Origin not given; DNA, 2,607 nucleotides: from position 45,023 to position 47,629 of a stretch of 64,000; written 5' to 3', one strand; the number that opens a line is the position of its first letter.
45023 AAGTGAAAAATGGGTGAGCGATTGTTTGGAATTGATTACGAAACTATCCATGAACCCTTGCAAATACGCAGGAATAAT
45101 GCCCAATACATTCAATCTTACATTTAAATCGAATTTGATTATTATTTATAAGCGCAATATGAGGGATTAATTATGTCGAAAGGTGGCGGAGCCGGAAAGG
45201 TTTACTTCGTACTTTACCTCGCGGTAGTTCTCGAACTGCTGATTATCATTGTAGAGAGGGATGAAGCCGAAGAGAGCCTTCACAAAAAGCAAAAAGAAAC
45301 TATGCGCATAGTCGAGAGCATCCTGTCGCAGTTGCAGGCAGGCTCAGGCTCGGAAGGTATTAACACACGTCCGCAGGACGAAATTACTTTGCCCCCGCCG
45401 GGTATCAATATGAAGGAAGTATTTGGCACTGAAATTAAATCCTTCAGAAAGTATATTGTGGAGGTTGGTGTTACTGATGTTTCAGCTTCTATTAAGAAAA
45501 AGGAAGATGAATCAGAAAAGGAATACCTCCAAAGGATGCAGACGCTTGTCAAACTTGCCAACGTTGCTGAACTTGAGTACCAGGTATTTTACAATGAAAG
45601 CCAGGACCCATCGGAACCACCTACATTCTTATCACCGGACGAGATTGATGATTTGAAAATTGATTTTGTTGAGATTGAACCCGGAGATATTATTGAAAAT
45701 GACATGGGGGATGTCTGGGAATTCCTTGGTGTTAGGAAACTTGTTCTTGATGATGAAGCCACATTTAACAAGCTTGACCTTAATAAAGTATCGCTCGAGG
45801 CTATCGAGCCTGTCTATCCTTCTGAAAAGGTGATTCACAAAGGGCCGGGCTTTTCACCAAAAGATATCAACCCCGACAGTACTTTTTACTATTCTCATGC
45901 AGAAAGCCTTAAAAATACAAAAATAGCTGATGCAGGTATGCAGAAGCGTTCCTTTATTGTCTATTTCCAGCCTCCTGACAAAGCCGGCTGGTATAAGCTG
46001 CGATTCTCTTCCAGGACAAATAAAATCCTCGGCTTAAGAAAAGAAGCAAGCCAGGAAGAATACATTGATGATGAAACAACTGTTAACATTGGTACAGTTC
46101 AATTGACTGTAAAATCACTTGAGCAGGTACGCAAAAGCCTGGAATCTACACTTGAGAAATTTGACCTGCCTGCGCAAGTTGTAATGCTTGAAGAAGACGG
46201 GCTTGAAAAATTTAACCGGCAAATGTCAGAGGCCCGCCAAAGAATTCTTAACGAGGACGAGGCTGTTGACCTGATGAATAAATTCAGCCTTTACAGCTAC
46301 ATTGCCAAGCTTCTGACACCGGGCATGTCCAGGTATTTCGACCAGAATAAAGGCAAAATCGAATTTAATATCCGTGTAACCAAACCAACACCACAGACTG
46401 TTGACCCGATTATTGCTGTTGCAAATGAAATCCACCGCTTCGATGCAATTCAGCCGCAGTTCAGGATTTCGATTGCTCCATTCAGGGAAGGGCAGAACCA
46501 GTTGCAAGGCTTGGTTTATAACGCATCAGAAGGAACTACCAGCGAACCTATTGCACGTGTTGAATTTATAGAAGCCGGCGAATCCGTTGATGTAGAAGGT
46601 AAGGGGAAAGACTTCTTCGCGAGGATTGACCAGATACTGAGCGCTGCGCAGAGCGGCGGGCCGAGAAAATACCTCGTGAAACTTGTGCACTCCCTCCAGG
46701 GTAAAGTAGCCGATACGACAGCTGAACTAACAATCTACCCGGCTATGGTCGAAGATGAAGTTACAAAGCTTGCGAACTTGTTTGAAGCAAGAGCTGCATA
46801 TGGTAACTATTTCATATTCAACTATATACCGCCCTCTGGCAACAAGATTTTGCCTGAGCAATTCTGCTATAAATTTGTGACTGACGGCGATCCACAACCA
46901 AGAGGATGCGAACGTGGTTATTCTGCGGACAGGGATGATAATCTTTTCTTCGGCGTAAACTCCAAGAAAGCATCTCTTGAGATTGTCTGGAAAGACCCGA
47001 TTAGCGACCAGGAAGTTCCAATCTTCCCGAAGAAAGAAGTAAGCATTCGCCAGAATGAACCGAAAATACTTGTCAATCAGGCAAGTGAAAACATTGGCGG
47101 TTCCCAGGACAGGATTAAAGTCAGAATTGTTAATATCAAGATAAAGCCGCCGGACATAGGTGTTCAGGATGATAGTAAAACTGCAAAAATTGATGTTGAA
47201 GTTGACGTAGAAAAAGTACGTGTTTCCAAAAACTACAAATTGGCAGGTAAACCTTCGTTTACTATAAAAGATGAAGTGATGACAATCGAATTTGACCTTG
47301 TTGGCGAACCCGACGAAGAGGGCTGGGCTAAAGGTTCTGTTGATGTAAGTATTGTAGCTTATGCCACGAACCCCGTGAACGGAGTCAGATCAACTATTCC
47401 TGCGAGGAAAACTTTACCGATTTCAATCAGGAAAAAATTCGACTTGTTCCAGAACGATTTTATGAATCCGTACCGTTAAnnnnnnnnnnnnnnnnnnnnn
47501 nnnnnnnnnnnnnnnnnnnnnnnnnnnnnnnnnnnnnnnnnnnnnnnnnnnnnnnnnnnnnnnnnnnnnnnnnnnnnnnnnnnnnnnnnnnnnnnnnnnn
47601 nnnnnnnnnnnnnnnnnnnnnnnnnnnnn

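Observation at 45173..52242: Candidate unrecognised trans-envelope machine: GldM/PorM-like anchor, two beta-barrels, VWA-OmpA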

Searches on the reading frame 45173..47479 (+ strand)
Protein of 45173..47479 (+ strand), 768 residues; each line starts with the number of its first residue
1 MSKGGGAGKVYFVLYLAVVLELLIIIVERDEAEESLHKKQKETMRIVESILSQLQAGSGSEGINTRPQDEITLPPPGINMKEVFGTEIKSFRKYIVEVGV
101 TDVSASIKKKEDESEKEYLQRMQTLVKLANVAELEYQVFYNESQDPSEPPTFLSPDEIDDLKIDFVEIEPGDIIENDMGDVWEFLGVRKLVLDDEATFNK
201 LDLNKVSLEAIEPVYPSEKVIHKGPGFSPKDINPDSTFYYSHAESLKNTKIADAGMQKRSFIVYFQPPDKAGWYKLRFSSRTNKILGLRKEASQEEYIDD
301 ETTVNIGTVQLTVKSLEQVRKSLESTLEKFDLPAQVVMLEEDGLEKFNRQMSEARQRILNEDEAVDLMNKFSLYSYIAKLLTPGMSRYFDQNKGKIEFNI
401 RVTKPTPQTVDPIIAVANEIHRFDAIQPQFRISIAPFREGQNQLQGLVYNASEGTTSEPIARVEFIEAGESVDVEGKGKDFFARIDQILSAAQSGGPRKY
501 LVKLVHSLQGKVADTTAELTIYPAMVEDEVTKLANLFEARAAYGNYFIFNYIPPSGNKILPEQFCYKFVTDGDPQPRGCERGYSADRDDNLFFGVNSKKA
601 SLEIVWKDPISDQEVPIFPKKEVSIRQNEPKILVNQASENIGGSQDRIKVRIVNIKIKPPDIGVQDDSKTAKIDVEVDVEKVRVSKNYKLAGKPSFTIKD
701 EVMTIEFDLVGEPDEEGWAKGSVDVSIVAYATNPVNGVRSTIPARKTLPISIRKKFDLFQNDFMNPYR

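Call 5: search_protein_families(library=pfam, proteins=[window:45173-47479:+], max_evalue=0.1)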
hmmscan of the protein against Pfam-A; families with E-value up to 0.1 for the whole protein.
window:45173-47479:+ (768 aa): 0 families

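Call 6: search_protein_families(library=ncbifam, proteins=[window:45173-47479:+], max_evalue=0.1)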
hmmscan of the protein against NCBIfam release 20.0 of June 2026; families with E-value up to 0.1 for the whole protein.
window:45173-47479:+ (768 aa): 1 family
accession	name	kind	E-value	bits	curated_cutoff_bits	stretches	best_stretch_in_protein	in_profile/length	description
NF005597.0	PRK07329.1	equivalog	0.072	12.6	303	0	263-381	78-198/257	hypothetical protein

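Call 9: find_homologous_proteins(query=window:45173-47479:+)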
Query window:45173-47479:+ (768 aa): 646 proteins with E <= 0.001 among 8000 candidates; the best 120 are listed.
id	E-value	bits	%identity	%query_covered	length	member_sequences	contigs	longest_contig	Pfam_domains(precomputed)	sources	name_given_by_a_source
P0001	0.0e+0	1708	100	100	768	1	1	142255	-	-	-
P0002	0.0e+0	1047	62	99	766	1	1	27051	-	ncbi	-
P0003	0.0e+0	1021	61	99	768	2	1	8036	-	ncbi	-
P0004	1.4e-295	1001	58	100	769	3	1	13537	-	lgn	-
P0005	5.3e-233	794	50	99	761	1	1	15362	-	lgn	-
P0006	7.1e-232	790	50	98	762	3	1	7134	-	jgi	-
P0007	3.0e-231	788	49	98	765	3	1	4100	-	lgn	-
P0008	1.2e-229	783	51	98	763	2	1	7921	-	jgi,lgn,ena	-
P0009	4.0e-229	781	49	100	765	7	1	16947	-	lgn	-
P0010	1.1e-228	780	50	98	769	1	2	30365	-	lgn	-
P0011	1.4e-227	776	50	99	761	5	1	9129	-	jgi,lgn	jgi:hypothetical protein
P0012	3.0e-227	775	49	100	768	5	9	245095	-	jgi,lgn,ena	jgi:chemotaxis protein CheY-P-specific phosphatase CheC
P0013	5.1e-227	774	49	98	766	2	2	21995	-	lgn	-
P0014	7.8e-227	774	49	99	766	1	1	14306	-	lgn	-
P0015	1.1e-225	770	48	99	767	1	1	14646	-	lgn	-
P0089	7.8e-182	625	44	98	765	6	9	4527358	-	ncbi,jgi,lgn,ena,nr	ncbi:MAG: hypothetical protein RO257_05950 [Candidatus Kapabacteria bacterium]|nr:hypothetical prote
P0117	1.4e-174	601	41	98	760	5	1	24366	-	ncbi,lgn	ncbi:MAG: hypothetical protein ABFD61_05465 [Chloroherpetonaceae bacterium]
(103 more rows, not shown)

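Call 11: find_encoding_contigs(protein=P0089, flank=10000, max_places=2)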
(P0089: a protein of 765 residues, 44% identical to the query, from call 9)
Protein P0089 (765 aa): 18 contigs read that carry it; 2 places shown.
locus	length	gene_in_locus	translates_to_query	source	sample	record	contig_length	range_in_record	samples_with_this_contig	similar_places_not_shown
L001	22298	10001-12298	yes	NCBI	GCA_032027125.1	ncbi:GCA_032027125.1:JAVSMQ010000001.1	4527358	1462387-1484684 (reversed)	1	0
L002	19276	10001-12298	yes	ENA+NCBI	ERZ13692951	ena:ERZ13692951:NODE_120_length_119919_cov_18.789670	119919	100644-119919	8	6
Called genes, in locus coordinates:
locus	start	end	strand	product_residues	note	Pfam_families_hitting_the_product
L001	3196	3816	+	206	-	-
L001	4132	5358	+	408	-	PF04055:Radical_SAM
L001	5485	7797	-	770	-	PF05345:He_PIG (weak), PF07495:Y_Y_Y (faint), PF17210:SdrD_B (faint), PF22904:NOMO1-like_2nd (faint), PF09430:EMC7_beta-sandw (faint), PF13620:CarboxypepD_reg, PF13715:CarbopepD_reg_2, PF18962:Por_Secre_tail, +3 more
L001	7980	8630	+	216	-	-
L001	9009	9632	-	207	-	-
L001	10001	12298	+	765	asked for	-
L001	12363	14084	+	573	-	-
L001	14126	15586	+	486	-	-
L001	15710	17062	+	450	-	PF00362:Integrin_beta (faint), PF00092:VWA, PF13519:VWA_2, PF25106:VWA_4, PF11265:Med25_VWA (weak), PF00691:OmpA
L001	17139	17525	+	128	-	PF03330:DPBB_1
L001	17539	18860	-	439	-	PF00696:AA_kinase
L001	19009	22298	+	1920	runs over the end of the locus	-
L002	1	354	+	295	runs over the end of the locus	PF00535:Glycos_transf_2, PF13641:Glyco_tranf_2_3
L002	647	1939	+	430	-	PF00919:UPF0004, PF04055:Radical_SAM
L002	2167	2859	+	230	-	-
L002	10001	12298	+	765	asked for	-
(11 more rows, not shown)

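Call 12: find_encoding_contigs(protein=P0117, flank=10000, max_places=2)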
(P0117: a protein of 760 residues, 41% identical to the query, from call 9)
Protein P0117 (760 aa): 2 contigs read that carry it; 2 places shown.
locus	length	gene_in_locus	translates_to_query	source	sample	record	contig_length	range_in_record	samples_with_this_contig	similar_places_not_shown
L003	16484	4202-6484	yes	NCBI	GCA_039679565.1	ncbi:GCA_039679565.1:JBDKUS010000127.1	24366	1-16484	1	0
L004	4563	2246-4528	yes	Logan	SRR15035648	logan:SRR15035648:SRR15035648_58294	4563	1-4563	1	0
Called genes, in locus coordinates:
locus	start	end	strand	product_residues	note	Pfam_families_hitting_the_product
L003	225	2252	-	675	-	PF00989:PAS (weak), PF13188:PAS_8 (weak), PF13426:PAS_9 (weak), PF08448:PAS_4, PF00512:HisKA (weak), PF02518:HATPase_c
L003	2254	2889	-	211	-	PF13539:Peptidase_M15_4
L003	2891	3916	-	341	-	PF00022:Actin (faint), PF06723:MreB_Mbl, PF00012:HSP70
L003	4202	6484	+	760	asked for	-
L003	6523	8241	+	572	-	-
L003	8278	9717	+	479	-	-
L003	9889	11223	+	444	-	PF00362:Integrin_beta (faint), PF00092:VWA, PF13519:VWA_2, PF25106:VWA_4, PF00691:OmpA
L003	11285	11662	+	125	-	PF01245:Ribosomal_L19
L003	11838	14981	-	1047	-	PF02384:N6_Mtase (weak), PF18135:Type_ISP_C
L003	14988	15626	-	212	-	-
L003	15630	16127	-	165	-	-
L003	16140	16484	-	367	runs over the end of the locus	PF03033:Glyco_transf_28, PF13528:Glyco_trans_1_3 (faint), PF04101:Glyco_tran_28_C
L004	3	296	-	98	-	?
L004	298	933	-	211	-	PF13539:Peptidase_M15_4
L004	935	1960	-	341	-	PF00022:Actin (faint), PF06723:MreB_Mbl, PF00012:HSP70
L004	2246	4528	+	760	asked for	-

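Call 16: search_solved_structures(query=A1, max_evalue=10, show_alignments=2)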
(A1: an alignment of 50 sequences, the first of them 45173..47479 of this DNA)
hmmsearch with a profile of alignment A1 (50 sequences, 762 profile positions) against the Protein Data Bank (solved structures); distinct sequences matched with E-value up to 10: 7.
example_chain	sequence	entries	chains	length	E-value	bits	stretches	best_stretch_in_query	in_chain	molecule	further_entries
1nhq_A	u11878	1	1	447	0.12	13.8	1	253-311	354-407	NADH PEROXIDASE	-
1nhp_A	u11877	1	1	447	0.12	13.8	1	253-311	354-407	NADH PEROXIDASE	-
1f8w_A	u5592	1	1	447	0.12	13.8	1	253-311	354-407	NADH PEROXIDASE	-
1joa_A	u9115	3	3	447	0.12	13.8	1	253-311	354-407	NADH PEROXIDASE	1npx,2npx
1nhr_A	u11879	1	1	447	0.12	13.8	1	253-311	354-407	NADH PEROXIDASE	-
1nhs_A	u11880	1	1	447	0.12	13.8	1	253-311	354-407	NADH PEROXIDASE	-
6jbx_A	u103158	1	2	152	0.63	11.4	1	285-376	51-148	Fatty acid biosynthesis transcriptional regulator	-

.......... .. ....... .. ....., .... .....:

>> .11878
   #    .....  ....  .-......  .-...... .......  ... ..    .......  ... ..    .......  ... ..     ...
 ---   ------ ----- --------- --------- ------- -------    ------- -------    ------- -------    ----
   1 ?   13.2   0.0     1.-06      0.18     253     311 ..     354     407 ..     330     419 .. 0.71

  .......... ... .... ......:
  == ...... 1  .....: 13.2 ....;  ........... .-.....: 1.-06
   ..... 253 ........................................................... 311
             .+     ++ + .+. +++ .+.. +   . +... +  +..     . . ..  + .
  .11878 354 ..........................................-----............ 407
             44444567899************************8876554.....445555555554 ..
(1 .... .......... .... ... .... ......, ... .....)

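Call 25: find_related_loci(query=A1, collection=genome_contigs, flank=10000)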
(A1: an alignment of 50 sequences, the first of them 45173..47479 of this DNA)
Query A1 (768 aa) in genome_contigs; peptide patterns used: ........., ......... (x = any residue, [..] = any of these).
273 stretches matched a pattern; 258 encode a relative of the query (tblastn E <= 1e-3); the best 80 are kept; 80 distinct loci.
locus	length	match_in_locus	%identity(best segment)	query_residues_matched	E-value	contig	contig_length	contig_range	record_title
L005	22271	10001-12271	62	1-757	0e+0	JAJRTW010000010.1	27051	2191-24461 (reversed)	MAG: Bacteroidetes bacterium isolate Dive96_bin10.128 k141_335739, whole genome shotgun sequence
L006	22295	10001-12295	49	1-767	0e+0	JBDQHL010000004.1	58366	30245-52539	MAG: Bacteroidota bacterium isolate SFB_27D_18OOND_coas_30 k141_3969073_length_58366_cov_95.3349, whole genome shotgun s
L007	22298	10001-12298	49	1-767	0e+0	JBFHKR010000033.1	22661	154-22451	MAG: Chlorobiota bacterium isolate Mix_sand07.2021.05.G.94 k141_1719126_length_22661_cov_73.2582, whole genome shotgun s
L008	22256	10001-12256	49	1-755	0e+0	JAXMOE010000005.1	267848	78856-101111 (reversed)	MAG: Chlorobiota bacterium isolate EC_MBin.42 ECX_101CoAssmbCtg, whole genome shotgun sequence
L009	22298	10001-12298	49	1-767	0e+0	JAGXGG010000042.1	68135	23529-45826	MAG: Ignavibacteriota bacterium isolate LH_M33 k141_619211, whole genome shotgun sequence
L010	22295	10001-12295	49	1-767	0e+0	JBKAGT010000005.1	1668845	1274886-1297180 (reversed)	MAG: Chlorobiota bacterium isolate Ske_MAG9 Ske_MAG9_0005, whole genome shotgun sequence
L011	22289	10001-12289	48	1-764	0e+0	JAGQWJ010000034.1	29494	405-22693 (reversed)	MAG: Ignavibacteriae bacterium isolate HKST-UBA125 NODE_34_length_29494_cov_7.092260, whole genome shotgun sequence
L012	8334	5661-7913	50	7-757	0e+0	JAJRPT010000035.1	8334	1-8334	MAG: Bacteroidetes bacterium isolate Dive100_bin10.105 k141_230722, whole genome shotgun sequence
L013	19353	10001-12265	49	1-755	0e+0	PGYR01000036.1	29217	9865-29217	MAG: Ignavibacteriae bacterium HGW-Ignavibacteriae-4 08E140C01_z5_2013_Ig3399_v2_scaffold_1223, whole genome shotgun seq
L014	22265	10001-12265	49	1-755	0e+0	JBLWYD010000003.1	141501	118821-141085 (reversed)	MAG: Bacteroidota bacterium isolate EA25-02 A25maxbin.007RE.5K@3, whole genome shotgun sequence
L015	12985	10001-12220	50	1-740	0e+0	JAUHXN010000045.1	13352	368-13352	MAG: bacterium isolate 3_bin.102 NODE_5412_length_13352_cov_1.153119, whole genome shotgun sequence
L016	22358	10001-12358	45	1-764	0e+0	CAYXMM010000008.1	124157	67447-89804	MAG TPA_asm: uncultured Hyphomicrobiales bacterium isolate binchicken_co286_8 genome assembly, contig: NODE_223_length_1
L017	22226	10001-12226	45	1-746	0e+0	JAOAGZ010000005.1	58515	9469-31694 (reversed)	MAG: Ignavibacteria bacterium isolate SKW44 NODE_5_length_58515_cov_5.689243, whole genome shotgun sequence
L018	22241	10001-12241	45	1-752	0e+0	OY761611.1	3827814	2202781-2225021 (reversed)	MAG: Candidatus Kapabacteria bacterium isolate 963550f5-4d88-4eb0-99f7-25ebda648600 genome assembly, chromosome: 1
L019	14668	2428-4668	45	1-752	0e+0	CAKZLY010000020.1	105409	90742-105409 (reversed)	MAG TPA_asm: uncultured Ignavibacteria bacterium isolate SRR5214706_bin.14_CONCOCT_v1.1_MAG genome assembly, contig: ERZ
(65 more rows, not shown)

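Call 26: predict_structure(alignment_id=A1)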
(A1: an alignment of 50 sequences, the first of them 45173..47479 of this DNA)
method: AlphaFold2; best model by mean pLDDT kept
length: 768 residues; sequences in the alignment: 50
mean_pLDDT: 83.6   pTM: 0.53
mean pLDDT of the five models: 83.6, 82.2, 82.1, 81.8, 81.7
residues with pLDDT >= 90: 323; 70-90: 331; 50-70: 84; < 50: 30
segments of 3 or more residues with pLDDT < 50: 1-5, 57-65, 283-292, 763-768
pLDDT, mean of each block of 10 residues (from residue 1): 54 84 82 72 69 55 55 74 71 77 75 82 81 90 87 83 88 90 93 88 78 88 87 85 78 68 88 89 45 57 61 79 86 83 80 87 82 83 68 71 72 93 96 89 95 93 89 71 96 93 93 95 94 95 94 93 95 88 92 93 95 95 95 93 91 94 86 93 87 92 94 89 95 93 93 82 46
secondary structure, 60 per line:
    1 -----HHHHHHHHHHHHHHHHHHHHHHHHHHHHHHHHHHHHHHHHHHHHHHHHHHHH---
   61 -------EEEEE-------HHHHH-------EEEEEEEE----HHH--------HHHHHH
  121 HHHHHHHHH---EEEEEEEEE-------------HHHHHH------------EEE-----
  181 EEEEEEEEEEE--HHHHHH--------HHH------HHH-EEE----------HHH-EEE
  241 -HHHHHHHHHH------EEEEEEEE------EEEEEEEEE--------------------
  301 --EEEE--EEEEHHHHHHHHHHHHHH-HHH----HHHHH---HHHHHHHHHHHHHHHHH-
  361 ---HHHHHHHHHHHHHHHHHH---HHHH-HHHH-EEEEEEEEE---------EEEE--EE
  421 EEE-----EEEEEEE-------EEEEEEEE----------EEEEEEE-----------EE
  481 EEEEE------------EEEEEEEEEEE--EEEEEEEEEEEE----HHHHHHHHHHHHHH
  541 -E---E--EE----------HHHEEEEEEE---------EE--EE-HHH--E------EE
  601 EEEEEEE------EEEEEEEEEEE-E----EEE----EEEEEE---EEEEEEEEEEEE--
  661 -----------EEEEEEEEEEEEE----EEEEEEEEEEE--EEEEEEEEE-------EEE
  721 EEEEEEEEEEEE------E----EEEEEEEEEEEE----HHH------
elements in order (helices of 4 or more, strands of 3 or more residues): H6-57 E68-72 H80-84 E92-99 H115-129 E133-141 H155-160 E173-175 E181-191 H194-199 E221-223 E238-240 H242-251 E258-265 E272-280 E303-306 E309-312 H313-326 H335-339 H343-359 H364-381 H385-388 H390-393 E395-403 E413-416 E419-423 E429-435 E443-450 E461-467 E479-485 E498-508 E511-522 H527-540 E564-570 E599-607 E614-624 E631-633 E638-643 E647-658 E672-684 E689-699 E702-710 E718-732 E744-755

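Call 29: search_protein_representatives(alignment_id=A1)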
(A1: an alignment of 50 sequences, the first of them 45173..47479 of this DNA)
Query: 50 sequences, 762 profile positions. Proteins with E-value up to 0.001 (for the whole library): 213; up to 1e-10: 153; up to 1e-30: 106. The best 150 are listed.
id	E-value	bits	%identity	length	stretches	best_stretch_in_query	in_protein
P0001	0.0e+00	1088.5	-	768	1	1-756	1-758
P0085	0.0e+00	1060.9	-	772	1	1-758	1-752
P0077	0.0e+00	1043.8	-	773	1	1-759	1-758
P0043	1.5e-295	998.8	-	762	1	1-755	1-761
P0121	2.0e-292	988.5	-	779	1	2-758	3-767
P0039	1.4e-291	985.7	-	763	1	1-759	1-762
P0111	9.2e-282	953.3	-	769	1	1-757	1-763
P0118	2.7e-278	941.8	-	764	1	1-757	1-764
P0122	5.6e-263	891.2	-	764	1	1-759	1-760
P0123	7.0e-258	874.3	-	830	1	1-751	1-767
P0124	2.2e-256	869.4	-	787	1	1-760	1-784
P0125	2.2e-249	846.2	-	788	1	1-747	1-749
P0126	9.2e-249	844.1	-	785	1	4-757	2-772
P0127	3.3e-248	842.3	-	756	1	1-755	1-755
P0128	6.9e-247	837.9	-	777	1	3-743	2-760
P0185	1.7e-73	264.6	-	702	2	1-185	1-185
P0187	4.9e-62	226.7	-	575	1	413-757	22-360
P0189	1.8e-58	214.9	-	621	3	1-74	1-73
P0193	4.8e-55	203.6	-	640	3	1-126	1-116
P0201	2.8e-41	158.0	-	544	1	412-756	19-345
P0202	1.5e-40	155.6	-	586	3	1-105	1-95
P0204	1.0e-36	143.0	-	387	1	87-402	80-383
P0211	5.3e-34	134.0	-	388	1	90-401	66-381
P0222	1.4e-27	112.8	-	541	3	1-44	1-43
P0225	1.4e-25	106.2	-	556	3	1-56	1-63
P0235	2.5e-19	85.5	-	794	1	240-381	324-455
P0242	2.4e-17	78.9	-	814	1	258-381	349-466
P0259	2.2e-12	62.5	-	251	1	1-54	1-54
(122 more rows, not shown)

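Call 30: search_protein_families(library=pfam, proteins=[P0189, P0193, P0202, P0222, P0204, P0187, P0201, P0235, P0242, P0185], max_evalue=0.01)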
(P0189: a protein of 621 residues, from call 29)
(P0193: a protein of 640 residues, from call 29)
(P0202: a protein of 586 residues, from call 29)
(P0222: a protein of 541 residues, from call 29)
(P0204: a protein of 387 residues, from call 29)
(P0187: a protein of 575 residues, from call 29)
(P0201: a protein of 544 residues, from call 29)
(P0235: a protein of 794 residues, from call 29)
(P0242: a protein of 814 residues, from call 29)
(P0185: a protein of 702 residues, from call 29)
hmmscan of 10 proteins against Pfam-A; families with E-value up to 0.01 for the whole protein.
P0189 (621 aa): 0 families

P0193 (640 aa): 0 families

P0202 (586 aa): 0 families

P0222 (541 aa): 0 families

P0204 (387 aa): 0 families

P0187 (575 aa): 0 families

P0201 (544 aa): 0 families

P0235 (794 aa): 1 family
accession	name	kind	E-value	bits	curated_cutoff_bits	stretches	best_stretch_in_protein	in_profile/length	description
PF18962.6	Por_Secre_tail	-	3.9e-05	24.3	27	1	712-793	1-75/75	Secretion system C-terminal sorting domain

P0242 (814 aa): 1 family
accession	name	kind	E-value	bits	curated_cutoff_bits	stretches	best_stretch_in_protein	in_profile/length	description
PF18962.6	Por_Secre_tail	-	1.9e-05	25.3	27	1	732-812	1-74/75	Secretion system C-terminal sorting domain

P0185 (702 aa): 0 families
